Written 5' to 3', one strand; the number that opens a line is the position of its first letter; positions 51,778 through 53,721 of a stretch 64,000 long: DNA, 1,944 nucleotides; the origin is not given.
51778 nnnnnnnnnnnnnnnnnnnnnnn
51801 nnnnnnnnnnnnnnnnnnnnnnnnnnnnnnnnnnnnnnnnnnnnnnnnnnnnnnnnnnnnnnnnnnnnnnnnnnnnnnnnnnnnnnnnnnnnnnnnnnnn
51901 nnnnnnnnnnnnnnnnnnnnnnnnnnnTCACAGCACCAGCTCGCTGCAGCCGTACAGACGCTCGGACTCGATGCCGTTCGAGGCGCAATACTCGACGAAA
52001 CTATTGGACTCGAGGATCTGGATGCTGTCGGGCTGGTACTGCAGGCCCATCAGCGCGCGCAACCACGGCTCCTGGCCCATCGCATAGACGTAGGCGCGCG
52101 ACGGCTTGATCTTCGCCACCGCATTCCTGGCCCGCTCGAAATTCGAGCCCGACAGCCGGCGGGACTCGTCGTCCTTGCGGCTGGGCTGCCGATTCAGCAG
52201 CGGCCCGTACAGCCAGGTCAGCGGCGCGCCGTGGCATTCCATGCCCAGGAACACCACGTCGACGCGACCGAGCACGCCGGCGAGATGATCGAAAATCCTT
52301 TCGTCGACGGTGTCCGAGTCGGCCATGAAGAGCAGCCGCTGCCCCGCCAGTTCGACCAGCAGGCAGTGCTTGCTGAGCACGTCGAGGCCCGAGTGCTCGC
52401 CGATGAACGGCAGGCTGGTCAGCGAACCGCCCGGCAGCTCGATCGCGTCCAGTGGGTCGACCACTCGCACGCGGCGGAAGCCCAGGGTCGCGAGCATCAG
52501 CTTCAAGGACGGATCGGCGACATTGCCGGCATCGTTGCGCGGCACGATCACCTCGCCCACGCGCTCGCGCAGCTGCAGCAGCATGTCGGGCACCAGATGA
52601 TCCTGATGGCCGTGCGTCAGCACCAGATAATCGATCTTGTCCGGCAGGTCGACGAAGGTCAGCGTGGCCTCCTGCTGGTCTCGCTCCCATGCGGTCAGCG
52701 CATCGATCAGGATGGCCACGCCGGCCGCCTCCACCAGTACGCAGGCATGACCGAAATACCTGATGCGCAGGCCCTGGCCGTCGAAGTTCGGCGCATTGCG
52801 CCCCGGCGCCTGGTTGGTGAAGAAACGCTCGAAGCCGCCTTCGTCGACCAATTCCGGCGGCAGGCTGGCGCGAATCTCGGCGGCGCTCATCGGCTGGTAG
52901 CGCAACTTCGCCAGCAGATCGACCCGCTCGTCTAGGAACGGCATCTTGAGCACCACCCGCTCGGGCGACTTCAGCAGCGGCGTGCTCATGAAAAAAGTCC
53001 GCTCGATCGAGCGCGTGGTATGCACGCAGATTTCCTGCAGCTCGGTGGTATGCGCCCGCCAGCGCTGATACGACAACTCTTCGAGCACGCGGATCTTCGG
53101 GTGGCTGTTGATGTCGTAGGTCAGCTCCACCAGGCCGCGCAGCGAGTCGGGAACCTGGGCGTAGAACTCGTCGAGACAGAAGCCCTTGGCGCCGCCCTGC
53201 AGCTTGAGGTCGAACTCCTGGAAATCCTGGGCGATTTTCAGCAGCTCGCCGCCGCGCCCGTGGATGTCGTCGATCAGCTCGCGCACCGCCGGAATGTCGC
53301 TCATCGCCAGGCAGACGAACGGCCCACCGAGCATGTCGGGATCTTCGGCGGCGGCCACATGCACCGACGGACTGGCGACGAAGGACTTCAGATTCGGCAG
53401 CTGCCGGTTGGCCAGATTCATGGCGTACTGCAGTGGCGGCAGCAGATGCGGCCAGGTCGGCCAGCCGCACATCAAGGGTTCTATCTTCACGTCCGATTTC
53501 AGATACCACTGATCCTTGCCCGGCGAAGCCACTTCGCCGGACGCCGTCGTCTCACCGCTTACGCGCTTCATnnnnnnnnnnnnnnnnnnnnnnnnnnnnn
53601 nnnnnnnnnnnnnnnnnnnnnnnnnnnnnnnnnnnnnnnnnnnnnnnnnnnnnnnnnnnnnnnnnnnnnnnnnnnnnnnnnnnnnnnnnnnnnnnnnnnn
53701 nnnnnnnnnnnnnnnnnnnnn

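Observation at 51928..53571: Large MBL-fold hydrolase with unknown 300-aa N-terminal domain inside the assembly-line operon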

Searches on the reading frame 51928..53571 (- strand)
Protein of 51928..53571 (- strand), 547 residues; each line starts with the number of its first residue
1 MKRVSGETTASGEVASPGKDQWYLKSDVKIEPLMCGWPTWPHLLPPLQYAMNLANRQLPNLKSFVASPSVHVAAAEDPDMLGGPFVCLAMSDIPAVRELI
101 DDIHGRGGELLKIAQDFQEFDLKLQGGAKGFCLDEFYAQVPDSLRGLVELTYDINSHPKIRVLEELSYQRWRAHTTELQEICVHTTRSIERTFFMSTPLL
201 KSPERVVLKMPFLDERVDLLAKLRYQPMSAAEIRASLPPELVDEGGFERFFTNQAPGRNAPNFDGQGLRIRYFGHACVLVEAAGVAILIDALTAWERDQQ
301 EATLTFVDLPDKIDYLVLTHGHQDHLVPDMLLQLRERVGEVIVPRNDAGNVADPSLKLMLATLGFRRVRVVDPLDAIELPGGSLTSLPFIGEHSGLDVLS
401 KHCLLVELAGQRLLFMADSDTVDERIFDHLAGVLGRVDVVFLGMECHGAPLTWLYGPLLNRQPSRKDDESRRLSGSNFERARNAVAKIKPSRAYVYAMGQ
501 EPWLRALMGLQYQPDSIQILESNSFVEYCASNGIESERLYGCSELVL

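Call 6: search_solved_structures(query=window:51928-53571:-, max_evalue=0.01, show_alignments=2)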
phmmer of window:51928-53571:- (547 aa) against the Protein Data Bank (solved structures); distinct sequences matched with E-value up to 0.01: 6.
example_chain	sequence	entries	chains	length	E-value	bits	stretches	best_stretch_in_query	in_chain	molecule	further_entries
8a90_A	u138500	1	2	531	1.5e-162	545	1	20-546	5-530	Non-heme diiron monooxygenase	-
5kik_A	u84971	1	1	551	4.2e-86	292.7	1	12-540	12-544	CmlA protein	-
5kil_A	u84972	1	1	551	1.1e-85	291.4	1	12-540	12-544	CmlA protein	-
4jo0_A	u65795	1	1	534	1.2e-85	291.2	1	22-540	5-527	CmlA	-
6hrg_A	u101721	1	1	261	0.00025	22.8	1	268-338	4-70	UPF0173 metal-dependent hydrolase Igni_1254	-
3x2z_A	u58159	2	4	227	0.0017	20.1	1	267-328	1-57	UPF0173 metal-dependent hydrolase TM_1162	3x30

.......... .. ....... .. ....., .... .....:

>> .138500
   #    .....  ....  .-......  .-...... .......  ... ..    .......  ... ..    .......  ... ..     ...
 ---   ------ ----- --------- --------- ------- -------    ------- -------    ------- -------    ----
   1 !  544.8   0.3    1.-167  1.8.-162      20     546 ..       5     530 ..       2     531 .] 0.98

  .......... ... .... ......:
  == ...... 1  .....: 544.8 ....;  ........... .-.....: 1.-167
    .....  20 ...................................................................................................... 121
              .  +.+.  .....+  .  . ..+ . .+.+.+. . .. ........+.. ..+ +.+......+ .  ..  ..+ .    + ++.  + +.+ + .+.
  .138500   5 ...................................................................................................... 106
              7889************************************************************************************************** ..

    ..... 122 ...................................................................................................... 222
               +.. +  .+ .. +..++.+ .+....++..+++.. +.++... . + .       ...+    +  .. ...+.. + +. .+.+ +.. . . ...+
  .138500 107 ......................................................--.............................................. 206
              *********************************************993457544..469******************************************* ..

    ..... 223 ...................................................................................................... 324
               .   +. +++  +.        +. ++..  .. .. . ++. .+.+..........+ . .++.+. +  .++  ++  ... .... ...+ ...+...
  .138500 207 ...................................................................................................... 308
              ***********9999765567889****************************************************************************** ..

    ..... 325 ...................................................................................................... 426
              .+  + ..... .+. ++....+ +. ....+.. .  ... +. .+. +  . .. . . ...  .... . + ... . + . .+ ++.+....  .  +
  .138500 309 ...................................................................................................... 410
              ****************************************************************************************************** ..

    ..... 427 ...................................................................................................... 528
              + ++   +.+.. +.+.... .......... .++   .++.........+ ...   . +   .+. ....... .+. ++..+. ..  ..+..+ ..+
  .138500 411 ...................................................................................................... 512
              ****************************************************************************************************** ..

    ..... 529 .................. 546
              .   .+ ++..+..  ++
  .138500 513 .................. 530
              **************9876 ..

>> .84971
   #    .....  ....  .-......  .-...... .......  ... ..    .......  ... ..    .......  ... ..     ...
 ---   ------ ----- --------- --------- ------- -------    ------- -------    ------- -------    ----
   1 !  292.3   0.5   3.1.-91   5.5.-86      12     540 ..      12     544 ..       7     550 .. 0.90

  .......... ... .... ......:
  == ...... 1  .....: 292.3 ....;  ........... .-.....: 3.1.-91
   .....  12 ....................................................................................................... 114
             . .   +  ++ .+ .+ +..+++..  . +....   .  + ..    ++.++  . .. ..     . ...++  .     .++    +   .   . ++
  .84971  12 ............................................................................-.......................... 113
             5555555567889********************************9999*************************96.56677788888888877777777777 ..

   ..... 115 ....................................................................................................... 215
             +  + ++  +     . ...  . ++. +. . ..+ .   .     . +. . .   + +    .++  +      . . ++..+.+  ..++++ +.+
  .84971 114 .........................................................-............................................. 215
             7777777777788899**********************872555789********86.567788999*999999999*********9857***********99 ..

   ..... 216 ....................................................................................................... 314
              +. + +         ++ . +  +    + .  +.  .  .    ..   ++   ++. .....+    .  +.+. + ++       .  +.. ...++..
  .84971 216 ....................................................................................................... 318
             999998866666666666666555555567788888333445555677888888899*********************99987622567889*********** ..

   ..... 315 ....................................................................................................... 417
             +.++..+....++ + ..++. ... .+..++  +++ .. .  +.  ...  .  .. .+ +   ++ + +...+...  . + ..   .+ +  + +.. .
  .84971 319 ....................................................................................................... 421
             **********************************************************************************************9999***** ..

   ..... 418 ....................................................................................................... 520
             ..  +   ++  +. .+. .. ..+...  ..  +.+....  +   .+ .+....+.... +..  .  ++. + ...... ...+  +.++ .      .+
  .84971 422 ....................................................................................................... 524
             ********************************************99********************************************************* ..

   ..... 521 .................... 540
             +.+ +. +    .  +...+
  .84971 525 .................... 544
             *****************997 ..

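Call 7: search_protein_families(library=pfam, proteins=[window:51928-53571:-], max_evalue=1)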
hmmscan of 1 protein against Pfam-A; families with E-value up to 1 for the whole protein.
window:51928-53571:- (547 aa): 4 families
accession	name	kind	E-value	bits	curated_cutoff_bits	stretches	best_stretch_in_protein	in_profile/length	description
PF18456.6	CmlA_N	-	3.3e-68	229.9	25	1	23-254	1-231/232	Diiron non-heme beta-hydroxylase N-terminal domain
PF12706.13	Lactamase_B_2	-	8.4e-10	39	27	1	287-444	3-164/200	Beta-lactamase superfamily domain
PF13483.12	Lactamase_B_3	-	5.8e-09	36.6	24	1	269-442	1-131/160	Beta-lactamase superfamily domain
PF00753.33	Lactamase_B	-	1.5e-08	35.3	22.7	1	274-430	5-161/196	Metallo-beta-lactamase superfamily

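Call 8: search_protein_families(library=ncbifam, proteins=[window:51928-53571:-], max_evalue=1)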
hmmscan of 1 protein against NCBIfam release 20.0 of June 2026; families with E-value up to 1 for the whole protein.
window:51928-53571:- (547 aa): 8 families
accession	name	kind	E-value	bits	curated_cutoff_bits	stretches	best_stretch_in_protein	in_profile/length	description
NF001911.0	PRK00685.1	equivalog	7.9e-08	32.1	144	1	269-329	2-57/228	metal-dependent hydrolase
TIGR03307.1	PhnP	equivalog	0.00067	19.1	272.25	1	276-432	38-176/249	phosphonate metabolism protein PhnP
NF045584.1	cas14_MBL_CASP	equivalog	0.01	14.2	800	1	276-331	15-71/612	type VII CRISPR-associated protein Cas14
TIGR03675.1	arCOG00543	equivalog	0.013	13.7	580.2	1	273-326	186-242/631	beta-CASP ribonuclease aCPSF1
NF012229.1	bla_class_B_core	domain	0.07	13.3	100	1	272-326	12-65/139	metallo-beta-lactamase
NF033088.2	bla_subclass_B1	equivalog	0.25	11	200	1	276-326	32-82/217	subclass B1 metallo-beta-lactamase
TIGR02651.1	RNase_Z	equivalog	0.28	10.2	292.95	1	275-327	18-66/302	ribonuclease Z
TIGR00361.1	ComEC_Rec2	equivalog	0.29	9.2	190.05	1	278-344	454-523/663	DNA internalization-related competence protein ComEC/Rec2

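Call 10: find_encoding_contigs(protein=window:51928-53571:-, flank=10000, max_places=4)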
Protein window:51928-53571:- (547 aa): no gene with exactly this product is on record in the collection.
